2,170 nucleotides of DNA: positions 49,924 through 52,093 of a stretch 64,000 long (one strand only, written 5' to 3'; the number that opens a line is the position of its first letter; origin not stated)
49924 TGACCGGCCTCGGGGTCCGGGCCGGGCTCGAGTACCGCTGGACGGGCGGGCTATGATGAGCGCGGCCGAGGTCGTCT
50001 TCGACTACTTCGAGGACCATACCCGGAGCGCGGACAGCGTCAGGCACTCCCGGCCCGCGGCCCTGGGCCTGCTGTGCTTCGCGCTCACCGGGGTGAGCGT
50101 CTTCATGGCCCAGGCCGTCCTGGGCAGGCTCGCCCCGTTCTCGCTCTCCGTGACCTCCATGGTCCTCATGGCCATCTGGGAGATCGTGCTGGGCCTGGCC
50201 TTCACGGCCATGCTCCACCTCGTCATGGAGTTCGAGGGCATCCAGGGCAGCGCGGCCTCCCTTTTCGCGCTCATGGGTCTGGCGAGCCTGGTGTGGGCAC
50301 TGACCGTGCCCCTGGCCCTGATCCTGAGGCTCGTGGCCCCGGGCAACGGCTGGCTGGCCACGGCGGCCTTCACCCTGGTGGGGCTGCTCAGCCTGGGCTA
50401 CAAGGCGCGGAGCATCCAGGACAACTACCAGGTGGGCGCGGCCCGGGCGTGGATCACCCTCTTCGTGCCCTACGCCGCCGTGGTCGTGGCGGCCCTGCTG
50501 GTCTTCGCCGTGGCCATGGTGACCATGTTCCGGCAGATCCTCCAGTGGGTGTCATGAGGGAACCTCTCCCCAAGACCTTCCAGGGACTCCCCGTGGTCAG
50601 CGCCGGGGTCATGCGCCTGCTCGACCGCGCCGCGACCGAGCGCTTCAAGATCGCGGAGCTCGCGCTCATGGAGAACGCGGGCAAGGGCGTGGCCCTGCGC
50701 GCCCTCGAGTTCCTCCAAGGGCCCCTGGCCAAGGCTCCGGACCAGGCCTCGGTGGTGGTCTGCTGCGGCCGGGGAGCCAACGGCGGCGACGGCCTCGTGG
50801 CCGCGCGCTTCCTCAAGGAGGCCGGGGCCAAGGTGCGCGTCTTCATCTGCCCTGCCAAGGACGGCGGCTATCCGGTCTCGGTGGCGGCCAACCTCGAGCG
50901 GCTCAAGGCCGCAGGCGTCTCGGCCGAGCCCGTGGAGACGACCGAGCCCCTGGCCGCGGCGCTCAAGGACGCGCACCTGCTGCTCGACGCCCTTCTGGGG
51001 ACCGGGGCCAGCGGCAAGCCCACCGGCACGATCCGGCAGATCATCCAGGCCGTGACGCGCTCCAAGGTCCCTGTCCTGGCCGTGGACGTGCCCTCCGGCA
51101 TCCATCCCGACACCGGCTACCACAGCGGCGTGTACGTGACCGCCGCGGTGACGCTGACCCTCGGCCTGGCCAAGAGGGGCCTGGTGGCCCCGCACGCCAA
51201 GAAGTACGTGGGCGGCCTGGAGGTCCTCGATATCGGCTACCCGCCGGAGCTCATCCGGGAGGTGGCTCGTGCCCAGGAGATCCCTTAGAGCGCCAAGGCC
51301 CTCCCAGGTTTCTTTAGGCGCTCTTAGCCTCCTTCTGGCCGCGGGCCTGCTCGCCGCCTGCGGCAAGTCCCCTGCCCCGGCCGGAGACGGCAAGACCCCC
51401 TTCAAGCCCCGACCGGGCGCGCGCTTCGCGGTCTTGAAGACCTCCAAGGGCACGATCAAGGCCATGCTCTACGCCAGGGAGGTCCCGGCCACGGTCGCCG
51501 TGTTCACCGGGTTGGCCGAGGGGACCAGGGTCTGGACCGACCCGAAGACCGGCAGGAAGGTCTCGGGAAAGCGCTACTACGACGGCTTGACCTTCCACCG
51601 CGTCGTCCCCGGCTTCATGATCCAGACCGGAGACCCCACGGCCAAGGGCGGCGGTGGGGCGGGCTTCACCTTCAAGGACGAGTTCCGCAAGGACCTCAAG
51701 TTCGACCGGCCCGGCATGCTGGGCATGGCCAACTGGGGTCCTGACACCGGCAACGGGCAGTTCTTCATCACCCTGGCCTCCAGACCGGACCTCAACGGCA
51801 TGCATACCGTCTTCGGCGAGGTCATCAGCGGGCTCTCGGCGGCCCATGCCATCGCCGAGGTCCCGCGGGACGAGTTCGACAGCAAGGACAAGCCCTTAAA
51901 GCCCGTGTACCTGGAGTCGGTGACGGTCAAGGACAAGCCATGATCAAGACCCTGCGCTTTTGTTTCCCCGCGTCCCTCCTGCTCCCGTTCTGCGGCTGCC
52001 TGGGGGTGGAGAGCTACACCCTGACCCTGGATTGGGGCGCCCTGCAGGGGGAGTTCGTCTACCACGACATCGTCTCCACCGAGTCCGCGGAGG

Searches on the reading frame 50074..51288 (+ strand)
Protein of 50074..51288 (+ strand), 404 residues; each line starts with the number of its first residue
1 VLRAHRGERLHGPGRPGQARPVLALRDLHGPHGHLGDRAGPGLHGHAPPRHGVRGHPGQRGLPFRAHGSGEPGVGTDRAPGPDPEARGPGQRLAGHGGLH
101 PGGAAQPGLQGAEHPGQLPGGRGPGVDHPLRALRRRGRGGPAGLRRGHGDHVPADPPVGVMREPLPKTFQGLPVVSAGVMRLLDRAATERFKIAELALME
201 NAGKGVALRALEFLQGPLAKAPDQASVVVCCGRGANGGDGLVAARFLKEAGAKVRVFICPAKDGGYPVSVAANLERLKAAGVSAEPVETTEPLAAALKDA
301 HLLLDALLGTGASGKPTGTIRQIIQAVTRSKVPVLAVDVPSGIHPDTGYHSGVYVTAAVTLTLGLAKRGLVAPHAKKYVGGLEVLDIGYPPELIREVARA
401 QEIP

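Call 60: search_protein_families(library=pfam, proteins=[window:50074-51288:+], max_evalue=0.0001)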
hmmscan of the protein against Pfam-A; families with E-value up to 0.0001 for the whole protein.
window:50074-51288:+ (404 aa): 1 family
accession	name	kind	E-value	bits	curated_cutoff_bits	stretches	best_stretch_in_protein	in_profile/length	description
PF03853.21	YjeF_N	-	9.5e-43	146.5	24.9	1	197-369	3-169/169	YjeF-related protein N-terminus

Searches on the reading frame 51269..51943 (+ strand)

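Call 60: search_protein_families(library=pfam, proteins=[window:51269-51943:+], max_evalue=0.0001)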
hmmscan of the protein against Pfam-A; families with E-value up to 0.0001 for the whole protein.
window:51269-51943:+ (224 aa): 1 family
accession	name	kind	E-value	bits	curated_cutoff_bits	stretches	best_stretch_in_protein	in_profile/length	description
PF00160.26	Pro_isomerase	-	2.9e-39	135.3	21.7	1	55-220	3-159/159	Cyclophilin type peptidyl-prolyl cis-trans isomerase/CLD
